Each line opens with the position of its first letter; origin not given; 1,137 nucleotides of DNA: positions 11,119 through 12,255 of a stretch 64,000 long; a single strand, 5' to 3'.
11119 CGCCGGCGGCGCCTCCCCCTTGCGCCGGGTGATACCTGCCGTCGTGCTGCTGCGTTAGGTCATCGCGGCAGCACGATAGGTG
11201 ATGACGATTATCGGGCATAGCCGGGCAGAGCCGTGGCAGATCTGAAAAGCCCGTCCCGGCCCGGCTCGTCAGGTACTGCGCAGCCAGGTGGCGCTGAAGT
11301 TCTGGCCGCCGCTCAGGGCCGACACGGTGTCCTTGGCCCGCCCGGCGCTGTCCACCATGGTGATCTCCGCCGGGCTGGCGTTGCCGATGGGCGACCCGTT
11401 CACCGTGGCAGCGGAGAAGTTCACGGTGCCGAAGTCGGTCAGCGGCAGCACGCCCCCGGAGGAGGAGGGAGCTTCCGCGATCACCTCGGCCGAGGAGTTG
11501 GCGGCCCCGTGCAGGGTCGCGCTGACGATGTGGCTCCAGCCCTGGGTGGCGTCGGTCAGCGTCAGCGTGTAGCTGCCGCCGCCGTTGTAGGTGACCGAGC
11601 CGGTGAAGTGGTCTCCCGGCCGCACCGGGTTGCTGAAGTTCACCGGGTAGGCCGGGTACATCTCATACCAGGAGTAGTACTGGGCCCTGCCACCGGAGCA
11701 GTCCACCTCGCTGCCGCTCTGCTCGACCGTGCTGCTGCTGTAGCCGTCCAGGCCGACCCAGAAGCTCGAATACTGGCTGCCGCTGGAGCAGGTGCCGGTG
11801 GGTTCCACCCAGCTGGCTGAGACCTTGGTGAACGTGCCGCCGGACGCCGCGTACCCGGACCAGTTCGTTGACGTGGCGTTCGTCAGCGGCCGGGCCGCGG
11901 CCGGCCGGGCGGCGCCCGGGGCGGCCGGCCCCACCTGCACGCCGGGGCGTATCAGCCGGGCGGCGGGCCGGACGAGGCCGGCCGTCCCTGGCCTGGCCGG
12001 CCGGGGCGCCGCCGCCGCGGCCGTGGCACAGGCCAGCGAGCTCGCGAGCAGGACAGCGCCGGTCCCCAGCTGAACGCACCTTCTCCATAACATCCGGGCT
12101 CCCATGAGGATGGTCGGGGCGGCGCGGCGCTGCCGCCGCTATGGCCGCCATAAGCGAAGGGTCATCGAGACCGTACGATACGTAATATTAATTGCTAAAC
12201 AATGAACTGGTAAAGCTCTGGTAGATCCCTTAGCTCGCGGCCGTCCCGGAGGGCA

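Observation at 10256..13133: Tandem triplication of secreted G1 (eqolisin-type) glutamic peptidase genes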

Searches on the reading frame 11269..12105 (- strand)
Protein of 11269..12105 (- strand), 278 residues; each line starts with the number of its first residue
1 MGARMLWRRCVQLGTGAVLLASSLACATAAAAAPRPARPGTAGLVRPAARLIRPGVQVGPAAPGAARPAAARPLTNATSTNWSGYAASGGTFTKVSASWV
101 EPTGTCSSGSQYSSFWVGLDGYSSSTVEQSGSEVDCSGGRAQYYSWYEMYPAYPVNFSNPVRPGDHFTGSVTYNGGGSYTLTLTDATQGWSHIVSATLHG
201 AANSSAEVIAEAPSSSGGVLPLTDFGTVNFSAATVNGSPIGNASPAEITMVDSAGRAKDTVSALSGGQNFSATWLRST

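Call 3: search_protein_families(library=pfam, proteins=[window:11269-12105:-], max_evalue=0.01)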
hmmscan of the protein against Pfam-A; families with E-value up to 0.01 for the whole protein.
window:11269-12105:- (278 aa): 2 families
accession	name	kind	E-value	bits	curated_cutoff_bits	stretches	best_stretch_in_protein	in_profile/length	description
PF01828.24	Peptidase_A4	-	3.7e-33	115.2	22.3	1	80-262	1-195/206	Peptidase A4 family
PF09134.16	Invasin_D3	-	0.00024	22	33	1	167-208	51-93/98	Invasin, domain 3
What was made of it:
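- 11269..12093 (-): g2: G1 glutamic peptidase paralogue, 274 aa, with an acidic mature domain (pI 4.5). It is the copy closest to the single-copy syntenic orthologues. NCBI's call for it is truncated to 179 aa. PF01828 E 4e-33 (call 3).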

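Call 4: search_protein_families(library=ncbifam, proteins=[window:11269-12105:-], max_evalue=0.01)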
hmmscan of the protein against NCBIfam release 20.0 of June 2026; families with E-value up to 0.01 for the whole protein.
window:11269-12105:- (278 aa): 0 families

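Call 6: search_solved_structures(query=window:11269-12105:-, max_evalue=1, show_alignments=4)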
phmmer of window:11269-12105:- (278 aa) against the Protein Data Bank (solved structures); distinct sequences matched with E-value up to 1: 5.
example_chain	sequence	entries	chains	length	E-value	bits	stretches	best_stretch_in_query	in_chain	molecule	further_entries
1y43_B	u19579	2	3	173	1e-12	51.2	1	112-257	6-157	Aspergillopepsin II heavy chain | Aspergillopepsin-2 heavy chain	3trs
1s2b_A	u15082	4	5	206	1.4e-06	31.1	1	79-211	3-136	Scytalidopepsin B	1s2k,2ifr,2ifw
8cdd_D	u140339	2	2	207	0.0066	19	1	133-186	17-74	Cy.003 light chain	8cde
7pi2_C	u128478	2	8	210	0.0072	18.9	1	133-186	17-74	Monoclonal antibody Cy.003 light chain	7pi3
8wb4_m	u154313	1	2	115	0.17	14.4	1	19-101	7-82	Photosystem II reaction center M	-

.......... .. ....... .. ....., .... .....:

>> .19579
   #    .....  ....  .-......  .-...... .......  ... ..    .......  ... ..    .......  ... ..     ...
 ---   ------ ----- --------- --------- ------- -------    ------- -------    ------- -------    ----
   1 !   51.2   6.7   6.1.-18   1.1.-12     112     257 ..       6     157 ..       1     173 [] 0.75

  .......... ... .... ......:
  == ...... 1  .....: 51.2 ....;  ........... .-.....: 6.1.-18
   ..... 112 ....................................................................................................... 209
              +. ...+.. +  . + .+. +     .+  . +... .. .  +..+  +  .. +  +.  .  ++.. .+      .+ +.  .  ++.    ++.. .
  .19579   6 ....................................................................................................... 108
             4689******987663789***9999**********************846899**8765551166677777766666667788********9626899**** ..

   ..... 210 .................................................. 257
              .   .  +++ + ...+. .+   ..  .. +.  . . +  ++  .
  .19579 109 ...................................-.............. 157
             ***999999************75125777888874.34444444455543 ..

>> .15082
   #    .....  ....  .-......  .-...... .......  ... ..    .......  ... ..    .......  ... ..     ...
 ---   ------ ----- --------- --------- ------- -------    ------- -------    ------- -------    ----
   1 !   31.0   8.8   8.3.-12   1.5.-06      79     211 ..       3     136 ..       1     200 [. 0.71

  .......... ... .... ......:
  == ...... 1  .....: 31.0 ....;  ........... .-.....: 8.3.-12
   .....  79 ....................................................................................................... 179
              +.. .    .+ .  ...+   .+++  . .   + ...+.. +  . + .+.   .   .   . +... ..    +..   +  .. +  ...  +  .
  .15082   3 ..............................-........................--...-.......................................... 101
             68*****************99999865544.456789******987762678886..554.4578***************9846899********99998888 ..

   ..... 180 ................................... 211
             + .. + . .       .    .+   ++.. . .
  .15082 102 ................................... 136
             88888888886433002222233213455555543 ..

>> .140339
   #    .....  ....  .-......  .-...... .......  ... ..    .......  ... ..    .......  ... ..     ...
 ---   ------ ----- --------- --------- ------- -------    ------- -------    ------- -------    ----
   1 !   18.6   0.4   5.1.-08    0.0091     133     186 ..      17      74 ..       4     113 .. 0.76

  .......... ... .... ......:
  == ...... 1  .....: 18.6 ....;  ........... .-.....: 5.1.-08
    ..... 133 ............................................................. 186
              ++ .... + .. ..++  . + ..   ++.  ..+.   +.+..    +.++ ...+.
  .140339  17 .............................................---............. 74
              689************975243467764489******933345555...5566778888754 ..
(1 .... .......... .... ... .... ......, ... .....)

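Call 12: find_homologous_proteins(query=window:11269-12105:-, max_evalue=0.00001)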
Query window:11269-12105:- (278 aa): 6103 proteins with E <= 0.00001 among 8000 candidates; the best 120 are listed.
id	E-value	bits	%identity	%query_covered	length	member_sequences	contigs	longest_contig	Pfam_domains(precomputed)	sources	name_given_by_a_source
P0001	4.1e-157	540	92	99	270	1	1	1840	PF01828.25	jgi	jgi:hypothetical protein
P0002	1.4e-128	446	77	99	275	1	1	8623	PF01828.25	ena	-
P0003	3.3e-128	445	78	98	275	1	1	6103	PF01828.25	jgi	jgi:hypothetical protein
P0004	1.0e-123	430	94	76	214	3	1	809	PF01828.25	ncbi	-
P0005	7.7e-123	427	75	99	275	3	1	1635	PF01828.25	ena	-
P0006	2.8e-119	416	72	98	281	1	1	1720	PF01828.25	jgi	jgi:hypothetical protein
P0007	7.2e-117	408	69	98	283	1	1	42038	PF01828.25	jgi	jgi:hypothetical protein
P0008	2.7e-110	386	99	64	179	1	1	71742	PF01828.25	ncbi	ncbi:MAG: G1 family glutamic endopeptidase [Gemmatimonadota bacterium]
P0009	1.5e-105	370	76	84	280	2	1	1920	PF01828.25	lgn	-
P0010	4.2e-103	362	71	90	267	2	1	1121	PF01828.25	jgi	-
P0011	4.5e-103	362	66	98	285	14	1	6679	PF01828.25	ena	-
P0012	9.0e-103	361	67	89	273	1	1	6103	PF01828.25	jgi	jgi:hypothetical protein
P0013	1.1e-102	361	66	98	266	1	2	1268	PF01828.25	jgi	jgi:hypothetical protein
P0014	1.5e-102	361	69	88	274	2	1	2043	PF01828.25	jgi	jgi:hypothetical protein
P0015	2.1e-102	360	65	98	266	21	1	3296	PF01828.25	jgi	jgi:hypothetical protein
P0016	2.3e-102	360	67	98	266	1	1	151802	PF01828.25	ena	-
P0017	3.7e-102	359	65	98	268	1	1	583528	PF01828.25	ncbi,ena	-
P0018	6.2e-102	359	66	98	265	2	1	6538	PF01828.25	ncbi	-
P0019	3.3e-101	356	64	98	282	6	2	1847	PF01828.25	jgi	jgi:Peptidase A4 family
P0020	5.1e-101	356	67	99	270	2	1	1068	PF01828.25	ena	-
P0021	5.5e-101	356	64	98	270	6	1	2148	PF01828.25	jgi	jgi:hypothetical protein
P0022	6.6e-101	355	66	98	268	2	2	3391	PF01828.25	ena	-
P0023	6.8e-101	355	66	98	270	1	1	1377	PF01828.25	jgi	jgi:hypothetical protein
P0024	1.9e-100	354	66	98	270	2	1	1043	PF01828.25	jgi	jgi:hypothetical protein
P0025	4.2e-100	353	66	98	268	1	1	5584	PF01828.25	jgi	jgi:Peptidase A4 family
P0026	4.3e-100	353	66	99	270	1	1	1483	PF01828.25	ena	-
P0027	5.9e-100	352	65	98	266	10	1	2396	PF01828.25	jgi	jgi:hypothetical protein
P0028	1.0e-99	351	64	98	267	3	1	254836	PF01828.25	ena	-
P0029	1.1e-99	351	64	98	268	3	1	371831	PF01828.25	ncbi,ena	-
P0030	1.2e-99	351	65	98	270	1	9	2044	PF01828.25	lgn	-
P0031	1.2e-99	351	64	98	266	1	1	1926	PF01828.25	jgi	jgi:hypothetical protein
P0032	1.4e-99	351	65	98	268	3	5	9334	PF01828.25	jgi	jgi:hypothetical protein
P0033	3.7e-99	350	64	98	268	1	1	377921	PF01828.25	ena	-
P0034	9.0e-99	348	63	98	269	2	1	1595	PF01828.25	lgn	-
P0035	1.0e-98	348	65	99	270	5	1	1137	PF01828.25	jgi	jgi:hypothetical protein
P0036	1.2e-98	348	65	99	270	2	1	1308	PF01828.25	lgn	-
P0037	1.3e-98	348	71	85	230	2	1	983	PF01828.25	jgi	jgi:hypothetical protein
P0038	1.5e-98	348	64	98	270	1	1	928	PF01828.25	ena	-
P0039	1.6e-98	347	65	99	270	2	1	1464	PF01828.25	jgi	jgi:hypothetical protein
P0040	1.7e-98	347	64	98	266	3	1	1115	PF01828.25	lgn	-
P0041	1.9e-98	347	65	98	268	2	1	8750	PF01828.25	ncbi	ncbi:MAG: G1 family glutamic endopeptidase [Streptosporangiales bacterium]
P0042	2.0e-98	347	63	99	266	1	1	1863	PF01828.25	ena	-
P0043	2.2e-98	347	64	98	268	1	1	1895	PF01828.25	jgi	jgi:Peptidase A4 family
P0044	2.6e-98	347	63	98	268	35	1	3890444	PF01828.25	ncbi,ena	-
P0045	3.5e-98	346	64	98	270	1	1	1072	PF01828.25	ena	-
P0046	5.4e-98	346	62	98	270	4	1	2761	PF01828.25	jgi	jgi:hypothetical protein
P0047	5.4e-98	346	63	98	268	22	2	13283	PF01828.25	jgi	jgi:hypothetical protein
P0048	5.8e-98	346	64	98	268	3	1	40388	PF01828.25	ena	-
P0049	6.8e-98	345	63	98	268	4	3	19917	PF01828.25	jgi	jgi:hypothetical protein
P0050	1.1e-97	345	69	84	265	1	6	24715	PF01828.25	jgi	jgi:hypothetical protein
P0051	1.3e-97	344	62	98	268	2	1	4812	PF01828.25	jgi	-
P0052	1.4e-97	344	63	98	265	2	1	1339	PF01828.25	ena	-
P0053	1.5e-97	344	64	98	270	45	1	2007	PF01828.25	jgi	jgi:Peptidase A4 family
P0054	2.1e-97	344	63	98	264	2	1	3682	PF01828.25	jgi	jgi:Peptidase A4 family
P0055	2.1e-97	344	63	98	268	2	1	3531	PF01828.25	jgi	-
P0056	2.2e-97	344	63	98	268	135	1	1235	PF01828.25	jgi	jgi:hypothetical protein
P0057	2.3e-97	344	68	84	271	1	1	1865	PF01828.25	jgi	jgi:Peptidase A4 family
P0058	2.4e-97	344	68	87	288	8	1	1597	PF01828.25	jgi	jgi:hypothetical protein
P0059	2.6e-97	343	62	99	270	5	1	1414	PF01828.25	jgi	jgi:Peptidase A4 family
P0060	3.9e-97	343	62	99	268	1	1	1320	PF01828.25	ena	-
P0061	5.1e-97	343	67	82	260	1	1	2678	PF01828.25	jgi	jgi:hypothetical protein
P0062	6.3e-97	342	67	84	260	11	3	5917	PF01828.25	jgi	jgi:hypothetical protein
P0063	6.4e-97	342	62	98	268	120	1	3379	PF01828.25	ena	-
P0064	9.4e-97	342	63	98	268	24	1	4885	PF01828.25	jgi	jgi:hypothetical protein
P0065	9.9e-97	342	69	86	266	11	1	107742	PF01828.25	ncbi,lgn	-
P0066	1.0e-96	342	63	98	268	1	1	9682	PF01828.25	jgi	jgi:hypothetical protein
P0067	1.1e-96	341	65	87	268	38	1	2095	PF01828.25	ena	-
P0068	1.3e-96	341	62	98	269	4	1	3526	PF01828.25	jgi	jgi:hypothetical protein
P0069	1.5e-96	341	62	99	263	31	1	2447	PF01828.25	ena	-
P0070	1.6e-96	341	63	99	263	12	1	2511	PF01828.25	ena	-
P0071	1.6e-96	341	63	98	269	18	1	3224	PF01828.25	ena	-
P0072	1.7e-96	341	64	98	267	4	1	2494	PF01828.25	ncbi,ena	-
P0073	2.1e-96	340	63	99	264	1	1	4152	PF01828.25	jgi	jgi:hypothetical protein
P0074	2.3e-96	340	67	84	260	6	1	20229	PF01828.25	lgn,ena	-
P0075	2.7e-96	340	66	84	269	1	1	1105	PF01828.25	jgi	jgi:hypothetical protein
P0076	4.0e-96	340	64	98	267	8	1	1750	PF01828.25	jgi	jgi:Peptidase A4 family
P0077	4.0e-96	340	64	98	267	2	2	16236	PF01828.25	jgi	jgi:hypothetical protein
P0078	4.2e-96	340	63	99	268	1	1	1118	PF01828.25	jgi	jgi:hypothetical protein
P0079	4.5e-96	339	62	98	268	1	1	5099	PF01828.25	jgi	jgi:Peptidase A4 family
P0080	5.0e-96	339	67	84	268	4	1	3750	PF01828.25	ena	-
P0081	5.4e-96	339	62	98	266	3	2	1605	PF01828.25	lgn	-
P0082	5.8e-96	339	62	98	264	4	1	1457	PF01828.25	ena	-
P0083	6.0e-96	339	66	84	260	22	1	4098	PF01828.25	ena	-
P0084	1.4e-95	338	62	99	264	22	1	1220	PF01828.25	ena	-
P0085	1.9e-95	337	62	98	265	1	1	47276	PF01828.25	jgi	jgi:hypothetical protein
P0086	2.0e-95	337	62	98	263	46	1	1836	PF01828.25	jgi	-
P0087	2.3e-95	337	63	98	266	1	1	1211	PF01828.25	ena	-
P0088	2.4e-95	337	69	85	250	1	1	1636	PF01828.25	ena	-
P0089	2.5e-95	337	63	84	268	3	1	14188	PF01828.25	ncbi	-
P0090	2.8e-95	337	62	99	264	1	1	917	PF01828.25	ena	-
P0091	2.8e-95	337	62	98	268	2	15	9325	PF01828.25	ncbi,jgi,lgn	ncbi:MAG TPA: G1 family glutamic endopeptidase [Streptosporangiaceae bacterium]|jgi:peptidase A4-lik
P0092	2.9e-95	337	69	83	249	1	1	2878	PF01828.25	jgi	jgi:hypothetical protein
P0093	3.0e-95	337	65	84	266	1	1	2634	PF01828.25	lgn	-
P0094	3.1e-95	337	60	98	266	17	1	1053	PF01828.25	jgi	jgi:Peptidase A4 family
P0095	3.6e-95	336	62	99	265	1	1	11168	PF01828.25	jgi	jgi:hypothetical protein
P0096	3.9e-95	336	66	90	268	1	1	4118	PF01828.25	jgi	jgi:hypothetical protein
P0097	4.1e-95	336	65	84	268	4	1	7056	PF01828.25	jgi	jgi:hypothetical protein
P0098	4.3e-95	336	67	84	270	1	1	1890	PF01828.25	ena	-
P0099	6.0e-95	336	66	86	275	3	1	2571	PF01828.25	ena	-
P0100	6.2e-95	336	64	97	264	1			PF01828.25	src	-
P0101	6.6e-95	336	62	98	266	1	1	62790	PF01828.25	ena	-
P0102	7.3e-95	335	67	84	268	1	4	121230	PF01828.25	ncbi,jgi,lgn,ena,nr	ncbi:MAG TPA: G1 family glutamic endopeptidase [Streptosporangiaceae bacterium]|nr:G1 family glutami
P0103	8.2e-95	335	61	99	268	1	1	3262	PF01828.25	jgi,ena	-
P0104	8.3e-95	335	66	85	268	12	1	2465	PF01828.25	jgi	jgi:hypothetical protein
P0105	1.0e-94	335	67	82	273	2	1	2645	PF01828.25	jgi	jgi:hypothetical protein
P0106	1.1e-94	335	61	99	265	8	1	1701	PF01828.25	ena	-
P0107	1.1e-94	335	63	87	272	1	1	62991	PF01828.25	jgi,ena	-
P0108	1.2e-94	335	69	83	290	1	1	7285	PF01828.25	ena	-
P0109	1.5e-94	334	62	99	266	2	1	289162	PF01828.25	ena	-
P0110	1.6e-94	334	69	84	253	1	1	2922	PF01828.25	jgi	jgi:hypothetical protein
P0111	1.7e-94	334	63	98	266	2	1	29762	PF01828.25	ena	-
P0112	1.8e-94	334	62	98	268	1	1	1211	PF01828.25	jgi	jgi:hypothetical protein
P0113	1.8e-94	334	61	98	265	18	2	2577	PF01828.25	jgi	jgi:Peptidase A4 family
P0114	2.3e-94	334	61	98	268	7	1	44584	PF01828.25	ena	-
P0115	2.4e-94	334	63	98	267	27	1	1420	PF01828.25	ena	-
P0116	2.6e-94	334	61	99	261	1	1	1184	PF01828.25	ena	-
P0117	2.8e-94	334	62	98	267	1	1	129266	PF01828.25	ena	-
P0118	3.5e-94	333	67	84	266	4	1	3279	PF01828.25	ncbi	-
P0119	4.0e-94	333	62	98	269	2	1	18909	PF01828.25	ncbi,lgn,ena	-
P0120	4.2e-94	333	61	98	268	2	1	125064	PF01828.25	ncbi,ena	-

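Call 14: find_encoding_contigs(protein=P0008, flank=10000, max_places=4)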
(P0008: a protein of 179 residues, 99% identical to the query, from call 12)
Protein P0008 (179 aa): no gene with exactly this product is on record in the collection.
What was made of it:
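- Tried and rejected: Nothing on record (call 14).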

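Call 15: find_related_loci(query=window:11269-12105:-, collection=genome_contigs, flank=8000)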
Query window:11269-12105:- (278 aa) in genome_contigs; peptide patterns used: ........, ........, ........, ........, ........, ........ (x = any residue, [..] = any of these).
581 stretches matched a pattern; 487 encode a relative of the query (tblastn E <= 1e-3); the best 80 are kept; 80 distinct loci.
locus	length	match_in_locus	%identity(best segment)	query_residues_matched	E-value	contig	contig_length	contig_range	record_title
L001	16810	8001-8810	66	2-277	3e-109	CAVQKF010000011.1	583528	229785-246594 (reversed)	MAG: uncultured Actinomycetota bacterium isolate MFD00008.bin.2.104 genome assembly, contig: contig_37955, whole genome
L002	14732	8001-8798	65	5-278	4e-104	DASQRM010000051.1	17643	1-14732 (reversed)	MAG TPA_asm: Streptosporangiaceae bacterium isolate SMAG_U10883 k141_165912, whole genome shotgun sequence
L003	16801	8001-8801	64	5-277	8e-103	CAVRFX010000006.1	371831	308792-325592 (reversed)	MAG: uncultured Actinomycetes bacterium isolate MFD05377.bin.2.109 genome assembly, contig: contig_114887, whole genome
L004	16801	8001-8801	63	5-277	8e-100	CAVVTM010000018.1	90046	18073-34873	MAG: uncultured Actinomycetes bacterium isolate MFD04428.bin.3.46 genome assembly, contig: contig_32385, whole genome sh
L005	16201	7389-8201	62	2-277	5e-100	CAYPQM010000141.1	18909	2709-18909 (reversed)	MAG TPA_asm: uncultured Streptosporangiaceae bacterium isolate binchicken_co241_145 genome assembly, contig: NODE_2802_l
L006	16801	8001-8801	62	5-277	4e-99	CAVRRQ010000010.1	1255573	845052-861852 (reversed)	MAG: uncultured Actinomycetes bacterium isolate MFD09603.bin.2.178 genome assembly, contig: contig_33510, whole genome s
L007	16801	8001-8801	61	5-277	5e-99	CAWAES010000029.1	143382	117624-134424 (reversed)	MAG: uncultured Actinomycetes bacterium isolate MFD00731.bin.3.52 genome assembly, contig: contig_51893, whole genome sh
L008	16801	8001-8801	62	5-276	6e-99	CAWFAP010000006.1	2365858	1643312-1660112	MAG: uncultured Actinomycetes bacterium isolate MFD01213.bin.1.50 genome assembly, contig: contig_436, whole genome shot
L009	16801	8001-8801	62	5-277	4e-99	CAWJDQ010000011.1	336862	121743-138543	MAG: uncultured Actinomycetes bacterium isolate MFD03399.bin.2.119 genome assembly, contig: contig_40173, whole genome s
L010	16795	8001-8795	61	5-276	4e-98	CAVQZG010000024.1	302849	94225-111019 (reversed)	MAG: uncultured Actinomycetes bacterium isolate MFD00031.bin.1.92 genome assembly, contig: contig_78846, whole genome sh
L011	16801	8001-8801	61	5-277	1e-97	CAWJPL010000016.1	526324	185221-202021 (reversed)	MAG: uncultured Actinomycetes bacterium isolate MFD04463.bin.2.104 genome assembly, contig: contig_30667, whole genome s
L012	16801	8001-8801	61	5-277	1e-97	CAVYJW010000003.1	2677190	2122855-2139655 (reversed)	MAG: uncultured Actinomycetes bacterium isolate MFD05580.bin.2.4 genome assembly, contig: contig_1534, whole genome shot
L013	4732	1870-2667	62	5-276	8e-98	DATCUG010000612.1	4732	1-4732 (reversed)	MAG TPA_asm: Streptosporangiaceae bacterium isolate SMAG_U7352 k141_27201, whole genome shotgun sequence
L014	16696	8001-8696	66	44-278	1e-96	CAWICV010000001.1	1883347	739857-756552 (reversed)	MAG: uncultured Actinomycetes bacterium isolate MFD09603.bin.1.279 genome assembly, contig: contig_12883, whole genome s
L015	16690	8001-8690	66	44-276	3e-96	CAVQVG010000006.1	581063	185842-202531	MAG: uncultured Actinomycetes bacterium isolate MFD10064.bin.1.15 genome assembly, contig: contig_27, whole genome shotg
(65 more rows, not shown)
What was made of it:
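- Habitat: relatives come from palsa, bog, SPRUCE peat and soil MAGs, and from acidophilic Streptacidiphilus and Kitasatospora (call 15).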

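Call 18: find_encoding_contigs(protein=P0003, flank=6000, max_places=3)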
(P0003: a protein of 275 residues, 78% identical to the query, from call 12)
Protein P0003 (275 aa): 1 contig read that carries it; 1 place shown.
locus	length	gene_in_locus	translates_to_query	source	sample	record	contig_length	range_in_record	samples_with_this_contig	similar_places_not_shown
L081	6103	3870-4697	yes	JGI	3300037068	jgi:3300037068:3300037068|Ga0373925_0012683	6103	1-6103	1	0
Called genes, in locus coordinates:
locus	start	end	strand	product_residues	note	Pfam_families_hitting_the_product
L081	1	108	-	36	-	?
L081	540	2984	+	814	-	PF00498:FHA (weak), PF16697:Yop-YscD_cpl, PF00498:FHA, PF00005:ABC_tran, PF13304:AAA_21, PF01061:ABC2_membrane, PF12698:ABC2_membrane_3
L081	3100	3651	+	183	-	-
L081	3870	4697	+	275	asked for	PF01828:Peptidase_A4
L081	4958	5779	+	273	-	PF01828:Peptidase_A4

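Call 19: find_encoding_contigs(protein=P0002, flank=8000, max_places=3)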
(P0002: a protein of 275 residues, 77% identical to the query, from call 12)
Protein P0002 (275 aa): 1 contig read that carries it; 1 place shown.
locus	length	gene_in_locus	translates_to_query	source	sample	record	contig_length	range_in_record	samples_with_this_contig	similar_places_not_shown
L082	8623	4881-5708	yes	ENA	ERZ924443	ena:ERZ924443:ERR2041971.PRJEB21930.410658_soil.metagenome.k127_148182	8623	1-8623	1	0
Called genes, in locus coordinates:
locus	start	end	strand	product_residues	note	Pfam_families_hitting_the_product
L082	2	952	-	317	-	?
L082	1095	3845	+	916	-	PF00498:FHA, PF16697:Yop-YscD_cpl, PF00498:FHA, PF00005:ABC_tran, PF13304:AAA_21, PF01061:ABC2_membrane, PF12698:ABC2_membrane_3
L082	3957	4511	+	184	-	-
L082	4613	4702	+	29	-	-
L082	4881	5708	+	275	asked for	PF01828:Peptidase_A4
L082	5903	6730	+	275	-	PF01828:Peptidase_A4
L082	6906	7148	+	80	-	-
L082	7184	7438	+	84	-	PF24551:Rv0428c_N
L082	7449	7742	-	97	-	-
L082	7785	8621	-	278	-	?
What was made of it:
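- L081 and L082 lack a g3-type copy (calls 18, 19).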
